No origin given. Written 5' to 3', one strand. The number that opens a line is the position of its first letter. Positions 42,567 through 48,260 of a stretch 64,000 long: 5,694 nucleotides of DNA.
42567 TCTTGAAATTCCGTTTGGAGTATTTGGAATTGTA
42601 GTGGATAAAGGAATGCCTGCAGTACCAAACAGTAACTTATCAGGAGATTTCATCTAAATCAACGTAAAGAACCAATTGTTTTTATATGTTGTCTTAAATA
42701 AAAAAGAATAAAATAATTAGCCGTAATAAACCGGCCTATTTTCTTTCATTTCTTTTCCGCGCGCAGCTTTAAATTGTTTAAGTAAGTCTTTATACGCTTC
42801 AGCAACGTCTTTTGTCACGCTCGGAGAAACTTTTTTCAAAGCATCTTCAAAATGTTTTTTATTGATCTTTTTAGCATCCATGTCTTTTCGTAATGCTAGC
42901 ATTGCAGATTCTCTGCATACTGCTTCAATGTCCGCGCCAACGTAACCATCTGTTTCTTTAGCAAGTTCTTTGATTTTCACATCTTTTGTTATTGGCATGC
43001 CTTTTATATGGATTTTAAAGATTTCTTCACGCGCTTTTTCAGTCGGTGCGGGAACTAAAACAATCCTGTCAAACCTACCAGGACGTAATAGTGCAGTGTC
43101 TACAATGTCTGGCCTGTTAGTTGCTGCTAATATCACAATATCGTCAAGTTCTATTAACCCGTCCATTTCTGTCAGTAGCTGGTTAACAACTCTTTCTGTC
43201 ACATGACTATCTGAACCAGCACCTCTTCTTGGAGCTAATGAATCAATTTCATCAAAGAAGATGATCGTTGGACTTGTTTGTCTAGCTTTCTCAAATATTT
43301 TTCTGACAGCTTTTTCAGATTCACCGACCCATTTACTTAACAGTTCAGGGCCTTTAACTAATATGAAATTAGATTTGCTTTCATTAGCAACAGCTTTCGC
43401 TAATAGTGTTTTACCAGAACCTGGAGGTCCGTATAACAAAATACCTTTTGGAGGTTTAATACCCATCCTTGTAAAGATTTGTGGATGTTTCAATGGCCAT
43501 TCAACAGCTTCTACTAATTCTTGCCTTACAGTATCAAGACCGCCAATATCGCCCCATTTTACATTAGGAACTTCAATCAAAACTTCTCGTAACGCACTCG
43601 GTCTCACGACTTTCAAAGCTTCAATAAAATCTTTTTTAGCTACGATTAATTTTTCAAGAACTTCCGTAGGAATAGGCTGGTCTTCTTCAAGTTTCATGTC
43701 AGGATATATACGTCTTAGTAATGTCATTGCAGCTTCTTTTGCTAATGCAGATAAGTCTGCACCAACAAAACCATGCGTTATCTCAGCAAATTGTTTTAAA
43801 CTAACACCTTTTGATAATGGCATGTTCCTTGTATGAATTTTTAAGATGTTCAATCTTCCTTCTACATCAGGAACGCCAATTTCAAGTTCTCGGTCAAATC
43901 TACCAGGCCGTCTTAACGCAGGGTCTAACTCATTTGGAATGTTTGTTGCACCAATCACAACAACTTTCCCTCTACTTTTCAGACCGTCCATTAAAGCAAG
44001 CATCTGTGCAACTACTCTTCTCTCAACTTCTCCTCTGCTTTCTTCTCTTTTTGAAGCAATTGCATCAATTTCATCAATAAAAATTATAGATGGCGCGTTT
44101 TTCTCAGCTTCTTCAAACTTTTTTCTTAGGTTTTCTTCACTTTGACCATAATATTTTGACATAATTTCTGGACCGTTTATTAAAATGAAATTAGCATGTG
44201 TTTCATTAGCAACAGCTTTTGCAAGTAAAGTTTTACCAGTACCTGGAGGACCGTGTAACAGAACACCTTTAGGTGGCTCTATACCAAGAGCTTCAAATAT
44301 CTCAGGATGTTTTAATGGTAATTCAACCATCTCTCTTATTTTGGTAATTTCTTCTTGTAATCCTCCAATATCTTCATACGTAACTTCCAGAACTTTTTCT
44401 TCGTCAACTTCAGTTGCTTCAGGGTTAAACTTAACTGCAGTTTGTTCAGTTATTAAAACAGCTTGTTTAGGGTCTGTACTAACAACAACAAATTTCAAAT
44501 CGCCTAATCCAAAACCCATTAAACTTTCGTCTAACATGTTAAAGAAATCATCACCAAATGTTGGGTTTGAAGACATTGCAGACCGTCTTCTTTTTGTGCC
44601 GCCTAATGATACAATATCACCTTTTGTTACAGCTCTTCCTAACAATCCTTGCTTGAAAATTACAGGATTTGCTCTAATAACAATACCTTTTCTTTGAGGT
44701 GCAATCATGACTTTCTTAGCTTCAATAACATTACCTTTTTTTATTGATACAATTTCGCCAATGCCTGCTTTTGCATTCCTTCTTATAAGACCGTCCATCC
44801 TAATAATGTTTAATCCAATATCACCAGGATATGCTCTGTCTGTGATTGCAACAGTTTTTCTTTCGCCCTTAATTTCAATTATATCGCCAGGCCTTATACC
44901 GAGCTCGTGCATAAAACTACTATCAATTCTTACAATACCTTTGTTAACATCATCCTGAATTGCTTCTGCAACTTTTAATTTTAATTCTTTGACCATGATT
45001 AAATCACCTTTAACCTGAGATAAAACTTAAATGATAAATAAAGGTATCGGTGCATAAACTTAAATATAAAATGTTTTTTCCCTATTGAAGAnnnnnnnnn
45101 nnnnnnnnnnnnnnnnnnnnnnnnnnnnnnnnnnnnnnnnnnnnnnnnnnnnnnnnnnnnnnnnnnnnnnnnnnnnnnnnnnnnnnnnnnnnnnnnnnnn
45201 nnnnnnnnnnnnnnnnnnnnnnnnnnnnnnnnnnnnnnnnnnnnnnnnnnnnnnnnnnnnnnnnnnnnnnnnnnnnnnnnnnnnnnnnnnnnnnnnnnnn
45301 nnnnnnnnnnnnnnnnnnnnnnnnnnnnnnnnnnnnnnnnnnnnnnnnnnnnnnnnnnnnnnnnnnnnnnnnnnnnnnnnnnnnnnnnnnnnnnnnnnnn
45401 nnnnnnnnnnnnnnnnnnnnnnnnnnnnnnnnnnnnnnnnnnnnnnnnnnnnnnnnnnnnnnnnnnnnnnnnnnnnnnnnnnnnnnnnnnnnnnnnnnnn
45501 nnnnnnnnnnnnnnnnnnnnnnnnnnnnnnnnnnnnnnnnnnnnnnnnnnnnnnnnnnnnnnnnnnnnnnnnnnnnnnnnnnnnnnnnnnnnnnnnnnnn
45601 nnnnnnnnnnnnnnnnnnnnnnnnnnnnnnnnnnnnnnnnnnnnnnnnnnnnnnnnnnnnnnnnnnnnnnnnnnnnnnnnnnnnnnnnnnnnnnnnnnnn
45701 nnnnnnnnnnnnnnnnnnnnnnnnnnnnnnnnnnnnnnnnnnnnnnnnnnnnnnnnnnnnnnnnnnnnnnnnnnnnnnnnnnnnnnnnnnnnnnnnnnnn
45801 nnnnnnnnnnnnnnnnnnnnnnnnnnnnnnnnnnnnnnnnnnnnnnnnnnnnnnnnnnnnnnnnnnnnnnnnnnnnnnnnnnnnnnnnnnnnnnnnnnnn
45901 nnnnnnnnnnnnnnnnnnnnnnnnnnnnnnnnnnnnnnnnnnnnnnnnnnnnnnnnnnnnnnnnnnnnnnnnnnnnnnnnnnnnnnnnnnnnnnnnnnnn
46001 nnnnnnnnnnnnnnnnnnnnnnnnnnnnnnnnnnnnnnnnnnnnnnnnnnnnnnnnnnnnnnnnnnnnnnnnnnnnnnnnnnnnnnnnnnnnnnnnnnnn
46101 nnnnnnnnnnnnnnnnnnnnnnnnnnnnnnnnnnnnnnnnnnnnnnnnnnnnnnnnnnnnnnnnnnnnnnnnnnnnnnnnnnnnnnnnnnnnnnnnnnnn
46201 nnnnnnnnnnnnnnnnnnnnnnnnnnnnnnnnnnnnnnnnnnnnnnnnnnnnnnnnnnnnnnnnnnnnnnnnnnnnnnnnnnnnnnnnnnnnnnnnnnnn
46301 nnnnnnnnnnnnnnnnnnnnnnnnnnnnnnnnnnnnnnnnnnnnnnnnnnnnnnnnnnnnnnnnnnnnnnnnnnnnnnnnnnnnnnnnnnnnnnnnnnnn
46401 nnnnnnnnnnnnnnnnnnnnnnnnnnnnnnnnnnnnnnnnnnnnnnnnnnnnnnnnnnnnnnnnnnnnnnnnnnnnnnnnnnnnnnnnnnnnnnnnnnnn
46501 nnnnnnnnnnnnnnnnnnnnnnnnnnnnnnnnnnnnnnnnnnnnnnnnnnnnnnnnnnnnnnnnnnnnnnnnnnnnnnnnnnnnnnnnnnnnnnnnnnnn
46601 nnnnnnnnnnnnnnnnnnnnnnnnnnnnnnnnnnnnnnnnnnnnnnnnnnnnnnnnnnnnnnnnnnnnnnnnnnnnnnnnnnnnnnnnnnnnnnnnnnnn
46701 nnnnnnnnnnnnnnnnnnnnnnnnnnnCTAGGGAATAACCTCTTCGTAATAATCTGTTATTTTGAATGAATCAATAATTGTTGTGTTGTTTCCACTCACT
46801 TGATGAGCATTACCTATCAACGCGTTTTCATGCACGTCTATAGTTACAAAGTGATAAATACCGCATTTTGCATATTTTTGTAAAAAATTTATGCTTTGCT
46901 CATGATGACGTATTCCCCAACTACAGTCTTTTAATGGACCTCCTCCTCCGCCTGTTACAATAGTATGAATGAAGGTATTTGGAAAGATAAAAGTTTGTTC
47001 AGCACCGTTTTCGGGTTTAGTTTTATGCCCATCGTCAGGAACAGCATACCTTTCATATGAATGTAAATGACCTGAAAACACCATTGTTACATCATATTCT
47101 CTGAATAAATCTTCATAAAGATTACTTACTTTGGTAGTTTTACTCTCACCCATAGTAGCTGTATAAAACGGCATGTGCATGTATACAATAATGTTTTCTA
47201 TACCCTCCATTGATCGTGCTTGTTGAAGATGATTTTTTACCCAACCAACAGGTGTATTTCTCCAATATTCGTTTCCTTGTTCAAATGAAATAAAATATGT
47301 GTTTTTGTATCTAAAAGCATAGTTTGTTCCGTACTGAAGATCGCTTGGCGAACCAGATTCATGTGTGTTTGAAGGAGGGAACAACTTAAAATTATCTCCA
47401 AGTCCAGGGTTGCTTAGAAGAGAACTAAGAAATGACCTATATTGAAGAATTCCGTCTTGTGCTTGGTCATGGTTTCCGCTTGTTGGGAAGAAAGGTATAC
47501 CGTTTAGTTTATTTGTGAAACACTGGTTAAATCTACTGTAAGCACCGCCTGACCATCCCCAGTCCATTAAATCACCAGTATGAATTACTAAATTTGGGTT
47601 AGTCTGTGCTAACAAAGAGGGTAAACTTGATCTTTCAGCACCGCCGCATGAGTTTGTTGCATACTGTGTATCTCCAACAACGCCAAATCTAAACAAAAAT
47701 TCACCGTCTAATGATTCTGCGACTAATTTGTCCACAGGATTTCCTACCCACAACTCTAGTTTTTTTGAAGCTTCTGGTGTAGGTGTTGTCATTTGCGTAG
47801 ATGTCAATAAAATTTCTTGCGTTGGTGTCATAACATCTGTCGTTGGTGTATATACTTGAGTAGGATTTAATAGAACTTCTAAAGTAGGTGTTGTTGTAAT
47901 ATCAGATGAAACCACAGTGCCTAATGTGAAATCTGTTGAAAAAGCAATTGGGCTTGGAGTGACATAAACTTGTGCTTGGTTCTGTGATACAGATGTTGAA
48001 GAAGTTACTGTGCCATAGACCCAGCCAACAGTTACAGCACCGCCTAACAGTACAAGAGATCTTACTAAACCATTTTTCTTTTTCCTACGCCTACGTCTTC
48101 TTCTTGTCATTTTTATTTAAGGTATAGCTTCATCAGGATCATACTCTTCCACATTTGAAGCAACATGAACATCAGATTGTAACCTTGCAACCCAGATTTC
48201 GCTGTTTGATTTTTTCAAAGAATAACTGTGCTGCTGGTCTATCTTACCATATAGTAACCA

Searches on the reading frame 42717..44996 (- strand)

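Call 35: search_protein_families(library=pfam, proteins=[window:42717-44996:-], max_evalue=0.00001)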
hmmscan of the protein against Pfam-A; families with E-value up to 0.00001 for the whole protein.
window:42717-44996:- (759 aa): 31 families (the best 25 are shown)
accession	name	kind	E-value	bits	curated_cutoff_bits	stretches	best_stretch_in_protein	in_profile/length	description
PF00004.35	AAA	-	8.5e-97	321.1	21.2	2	245-374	1-130/131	ATPase family associated with various cellular activities (AAA)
PF17862.7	AAA_lid_3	-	1.5e-30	104.8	27.2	2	672-718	1-45/45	AAA+ lid domain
PF02359.24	CDC48_N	-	3.8e-27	94.8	35.1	1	6-88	1-83/85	Cell division protein 48 (CDC48), N-terminal domain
PF13191.12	AAA_16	-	1.1e-14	55.7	32.6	1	242-347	24-136/167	AAA ATPase domain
PF05496.18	RuvB_N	-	1.1e-14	55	27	1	243-319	34-102/159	Holliday junction DNA helicase RuvB P-loop domain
PF07724.20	AAA_2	-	6.7e-14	52.7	27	1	245-338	6-101/166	AAA domain (Cdc48 subfamily)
PF13173.12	AAA_14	-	9.7e-13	48.7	27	0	245-316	5-77/129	AAA domain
PF13401.12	AAA_22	-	5.6e-12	46.6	27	0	245-279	8-45/130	AAA domain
PF13671.12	AAA_33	-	9.3e-12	45.9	27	0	245-353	2-80/143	AAA domain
PF07728.20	AAA_5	-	5.4e-11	43.1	22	0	244-316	1-81/139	AAA domain (dynein-related subfamily)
PF02933.23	CDC48_2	-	1.7e-10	40.9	22.4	1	113-196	9-63/64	Cell division protein 48 (CDC48), domain 2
PF06068.19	TIP49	-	1.3e-09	38.2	23.8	0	243-287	51-97/347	TIP49 P-loop domain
PF20720.3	nSTAND3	-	5.5e-09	36.3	27.2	0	245-310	20-74/155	Novel STAND NTPase 3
PF24883.2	NPHP3_N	-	2.2e-08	34.9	24.8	0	499-542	4-48/164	Nephrocystin 3, N-terminal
PF00005.33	ABC_tran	-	2.4e-08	35.1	25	0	513-595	8-80/137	ABC transporter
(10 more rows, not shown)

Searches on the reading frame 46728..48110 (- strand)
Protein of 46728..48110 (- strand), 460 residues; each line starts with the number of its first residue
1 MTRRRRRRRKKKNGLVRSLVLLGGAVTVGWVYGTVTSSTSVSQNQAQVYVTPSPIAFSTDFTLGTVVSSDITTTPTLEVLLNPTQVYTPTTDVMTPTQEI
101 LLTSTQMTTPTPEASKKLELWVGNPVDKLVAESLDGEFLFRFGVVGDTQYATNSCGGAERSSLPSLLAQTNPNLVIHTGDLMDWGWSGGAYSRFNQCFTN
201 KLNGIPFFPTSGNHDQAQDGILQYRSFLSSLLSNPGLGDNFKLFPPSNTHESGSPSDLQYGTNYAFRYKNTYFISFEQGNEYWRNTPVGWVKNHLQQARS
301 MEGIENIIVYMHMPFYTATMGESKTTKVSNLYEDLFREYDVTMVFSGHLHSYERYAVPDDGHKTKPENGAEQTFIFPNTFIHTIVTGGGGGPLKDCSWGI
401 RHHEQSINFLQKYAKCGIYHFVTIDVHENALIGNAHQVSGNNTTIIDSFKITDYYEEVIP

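Call 35: search_protein_families(library=pfam, proteins=[window:46728-48110:-], max_evalue=0.00001)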
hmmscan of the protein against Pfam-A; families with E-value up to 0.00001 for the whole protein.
window:46728-48110:- (460 aa): 1 family
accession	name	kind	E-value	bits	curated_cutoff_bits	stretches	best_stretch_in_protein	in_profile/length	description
PF00149.33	Metallophos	-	3.1e-17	64.1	21.5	1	140-352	1-191/191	Calcineurin-like phosphoesterase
